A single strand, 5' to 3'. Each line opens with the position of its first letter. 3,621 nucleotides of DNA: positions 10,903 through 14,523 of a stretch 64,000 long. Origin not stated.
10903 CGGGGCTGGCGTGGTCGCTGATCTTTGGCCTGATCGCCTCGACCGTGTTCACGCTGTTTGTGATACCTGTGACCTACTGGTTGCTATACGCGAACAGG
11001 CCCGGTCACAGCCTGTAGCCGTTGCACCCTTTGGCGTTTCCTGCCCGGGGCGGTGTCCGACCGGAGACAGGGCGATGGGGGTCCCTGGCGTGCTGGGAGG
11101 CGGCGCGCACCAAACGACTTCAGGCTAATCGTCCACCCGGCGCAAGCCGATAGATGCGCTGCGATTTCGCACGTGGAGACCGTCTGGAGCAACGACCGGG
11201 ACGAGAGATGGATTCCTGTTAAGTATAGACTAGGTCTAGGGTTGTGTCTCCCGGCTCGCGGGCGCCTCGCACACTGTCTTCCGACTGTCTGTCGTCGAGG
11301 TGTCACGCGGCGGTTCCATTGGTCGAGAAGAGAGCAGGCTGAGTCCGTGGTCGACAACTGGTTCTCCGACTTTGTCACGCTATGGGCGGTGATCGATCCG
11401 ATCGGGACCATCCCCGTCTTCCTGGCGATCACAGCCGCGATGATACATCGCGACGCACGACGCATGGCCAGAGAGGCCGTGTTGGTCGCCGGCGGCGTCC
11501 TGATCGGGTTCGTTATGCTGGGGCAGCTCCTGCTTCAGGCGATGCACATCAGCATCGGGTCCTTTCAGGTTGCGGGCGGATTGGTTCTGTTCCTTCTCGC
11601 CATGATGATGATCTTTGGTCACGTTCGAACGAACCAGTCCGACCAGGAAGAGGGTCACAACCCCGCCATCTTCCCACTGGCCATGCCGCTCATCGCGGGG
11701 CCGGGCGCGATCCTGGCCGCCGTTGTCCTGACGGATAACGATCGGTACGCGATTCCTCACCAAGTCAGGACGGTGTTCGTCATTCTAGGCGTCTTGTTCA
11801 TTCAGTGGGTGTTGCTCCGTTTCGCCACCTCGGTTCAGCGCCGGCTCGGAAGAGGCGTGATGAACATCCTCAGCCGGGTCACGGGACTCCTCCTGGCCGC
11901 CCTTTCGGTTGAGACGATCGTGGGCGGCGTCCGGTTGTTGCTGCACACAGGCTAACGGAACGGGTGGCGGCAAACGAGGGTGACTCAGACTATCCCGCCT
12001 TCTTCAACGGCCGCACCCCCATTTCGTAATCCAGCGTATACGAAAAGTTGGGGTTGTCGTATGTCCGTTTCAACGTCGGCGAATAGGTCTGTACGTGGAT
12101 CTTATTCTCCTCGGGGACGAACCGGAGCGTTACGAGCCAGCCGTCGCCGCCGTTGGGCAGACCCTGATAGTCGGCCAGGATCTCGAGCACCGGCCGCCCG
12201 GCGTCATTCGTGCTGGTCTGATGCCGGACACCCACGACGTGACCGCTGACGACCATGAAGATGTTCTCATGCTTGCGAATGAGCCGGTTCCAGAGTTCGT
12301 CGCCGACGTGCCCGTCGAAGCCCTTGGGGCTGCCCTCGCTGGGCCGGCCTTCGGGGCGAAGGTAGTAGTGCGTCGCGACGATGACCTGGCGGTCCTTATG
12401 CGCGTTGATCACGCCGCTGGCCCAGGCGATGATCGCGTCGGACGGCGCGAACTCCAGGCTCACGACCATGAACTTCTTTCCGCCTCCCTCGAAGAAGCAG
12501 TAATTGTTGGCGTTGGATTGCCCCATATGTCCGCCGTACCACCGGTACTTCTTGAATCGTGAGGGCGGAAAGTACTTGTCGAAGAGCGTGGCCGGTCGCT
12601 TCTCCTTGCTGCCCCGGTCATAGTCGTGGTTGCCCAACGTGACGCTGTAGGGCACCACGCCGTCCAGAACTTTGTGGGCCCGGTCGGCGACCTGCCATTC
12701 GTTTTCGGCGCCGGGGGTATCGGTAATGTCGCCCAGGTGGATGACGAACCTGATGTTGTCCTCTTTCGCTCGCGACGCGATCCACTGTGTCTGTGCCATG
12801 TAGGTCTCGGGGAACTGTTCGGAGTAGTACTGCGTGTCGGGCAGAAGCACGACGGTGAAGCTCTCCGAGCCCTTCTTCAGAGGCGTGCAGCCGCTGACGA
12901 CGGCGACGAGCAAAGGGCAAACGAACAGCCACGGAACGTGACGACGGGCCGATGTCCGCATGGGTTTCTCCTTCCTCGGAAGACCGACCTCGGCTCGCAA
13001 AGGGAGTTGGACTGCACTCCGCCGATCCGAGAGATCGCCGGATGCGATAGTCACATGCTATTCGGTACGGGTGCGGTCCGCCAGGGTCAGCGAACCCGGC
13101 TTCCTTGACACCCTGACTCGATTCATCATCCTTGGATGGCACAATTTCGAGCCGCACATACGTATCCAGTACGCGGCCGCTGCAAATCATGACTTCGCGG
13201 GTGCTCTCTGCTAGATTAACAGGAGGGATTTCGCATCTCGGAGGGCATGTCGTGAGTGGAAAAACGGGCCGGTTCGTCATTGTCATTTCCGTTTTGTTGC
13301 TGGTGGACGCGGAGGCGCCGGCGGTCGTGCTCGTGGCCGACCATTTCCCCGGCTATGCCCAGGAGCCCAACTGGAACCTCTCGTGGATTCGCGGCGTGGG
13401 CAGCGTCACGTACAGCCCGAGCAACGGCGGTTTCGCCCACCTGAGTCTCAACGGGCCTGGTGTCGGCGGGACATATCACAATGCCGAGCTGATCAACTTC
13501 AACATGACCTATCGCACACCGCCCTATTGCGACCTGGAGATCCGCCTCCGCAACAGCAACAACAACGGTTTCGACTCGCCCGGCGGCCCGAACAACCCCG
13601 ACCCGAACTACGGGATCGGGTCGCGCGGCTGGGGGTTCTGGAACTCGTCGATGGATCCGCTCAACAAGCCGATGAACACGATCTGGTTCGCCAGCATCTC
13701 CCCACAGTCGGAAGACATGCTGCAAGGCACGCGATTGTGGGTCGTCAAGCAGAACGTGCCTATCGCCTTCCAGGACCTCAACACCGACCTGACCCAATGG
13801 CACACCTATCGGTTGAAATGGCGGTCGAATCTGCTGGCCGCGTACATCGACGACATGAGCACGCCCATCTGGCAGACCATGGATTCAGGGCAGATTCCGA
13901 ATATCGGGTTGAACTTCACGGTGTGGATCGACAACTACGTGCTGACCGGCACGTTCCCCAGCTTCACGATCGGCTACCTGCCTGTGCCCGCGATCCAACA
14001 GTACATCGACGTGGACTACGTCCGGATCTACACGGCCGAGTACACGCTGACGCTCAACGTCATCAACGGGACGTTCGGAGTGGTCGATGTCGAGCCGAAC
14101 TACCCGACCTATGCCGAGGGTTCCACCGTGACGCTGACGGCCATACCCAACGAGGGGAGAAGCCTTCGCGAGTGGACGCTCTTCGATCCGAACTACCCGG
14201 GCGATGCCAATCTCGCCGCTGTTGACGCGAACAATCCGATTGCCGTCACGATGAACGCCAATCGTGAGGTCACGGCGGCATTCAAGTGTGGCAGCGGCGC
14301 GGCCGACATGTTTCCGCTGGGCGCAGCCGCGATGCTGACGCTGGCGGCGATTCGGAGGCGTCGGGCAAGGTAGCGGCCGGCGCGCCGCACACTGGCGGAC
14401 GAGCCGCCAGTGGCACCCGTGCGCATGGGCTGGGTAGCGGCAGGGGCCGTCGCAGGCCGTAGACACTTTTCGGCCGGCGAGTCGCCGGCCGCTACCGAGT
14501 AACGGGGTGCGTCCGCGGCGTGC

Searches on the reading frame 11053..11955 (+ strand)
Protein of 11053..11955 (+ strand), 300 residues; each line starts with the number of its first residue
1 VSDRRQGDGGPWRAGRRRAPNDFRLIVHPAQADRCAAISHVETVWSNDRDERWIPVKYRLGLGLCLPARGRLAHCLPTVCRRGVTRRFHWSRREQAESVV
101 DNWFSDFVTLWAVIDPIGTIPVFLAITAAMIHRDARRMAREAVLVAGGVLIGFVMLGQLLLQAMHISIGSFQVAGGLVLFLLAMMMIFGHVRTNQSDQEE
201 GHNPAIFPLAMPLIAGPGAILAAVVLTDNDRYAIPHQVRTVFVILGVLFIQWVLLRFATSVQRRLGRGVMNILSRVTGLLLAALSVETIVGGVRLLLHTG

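Call 21: search_protein_families(library=pfam, proteins=[window:11053-11955:+], max_evalue=0.001)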
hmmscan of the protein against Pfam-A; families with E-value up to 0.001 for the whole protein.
window:11053-11955:+ (300 aa): 2 families
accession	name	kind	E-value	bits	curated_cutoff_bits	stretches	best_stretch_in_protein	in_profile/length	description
PF01914.23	MarC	-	2e-47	161.7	23.9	1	103-295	4-201/203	MarC family integral membrane protein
PF07331.16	TctB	-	0.00051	20.6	29.1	0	174-257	2-88/137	Tripartite tricarboxylate transporter TctB family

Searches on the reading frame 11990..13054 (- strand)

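Call 21: search_protein_families(library=pfam, proteins=[window:11990-13054:-], max_evalue=0.001)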
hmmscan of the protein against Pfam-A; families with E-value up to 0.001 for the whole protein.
window:11990-13054:- (354 aa): 1 family
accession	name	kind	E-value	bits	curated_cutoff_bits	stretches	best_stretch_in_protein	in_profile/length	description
PF00149.33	Metallophos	-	2.6e-10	41.5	21.5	1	90-273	23-188/191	Calcineurin-like phosphoesterase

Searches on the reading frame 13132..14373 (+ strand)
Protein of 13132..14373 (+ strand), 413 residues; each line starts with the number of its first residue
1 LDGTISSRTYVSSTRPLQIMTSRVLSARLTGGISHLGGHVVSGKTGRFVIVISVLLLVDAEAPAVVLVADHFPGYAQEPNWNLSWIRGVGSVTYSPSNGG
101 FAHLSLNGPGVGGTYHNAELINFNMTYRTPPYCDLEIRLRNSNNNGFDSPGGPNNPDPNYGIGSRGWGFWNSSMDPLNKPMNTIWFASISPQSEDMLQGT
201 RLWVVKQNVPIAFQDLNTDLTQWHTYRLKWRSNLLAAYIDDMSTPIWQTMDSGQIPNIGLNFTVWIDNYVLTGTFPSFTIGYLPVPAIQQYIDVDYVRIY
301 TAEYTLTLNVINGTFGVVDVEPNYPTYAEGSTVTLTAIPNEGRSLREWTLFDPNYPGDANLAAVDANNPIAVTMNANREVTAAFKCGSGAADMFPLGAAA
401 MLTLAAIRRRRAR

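Call 21: search_protein_families(library=pfam, proteins=[window:13132-14373:+], max_evalue=0.001)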
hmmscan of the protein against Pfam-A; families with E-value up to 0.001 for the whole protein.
window:13132-14373:+ (413 aa): 1 family
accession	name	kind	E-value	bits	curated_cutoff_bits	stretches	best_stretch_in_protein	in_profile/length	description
PF18998.6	Flg_new_2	-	1.4e-11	44.6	23.6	1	307-385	2-70/73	Divergent InlB B-repeat domain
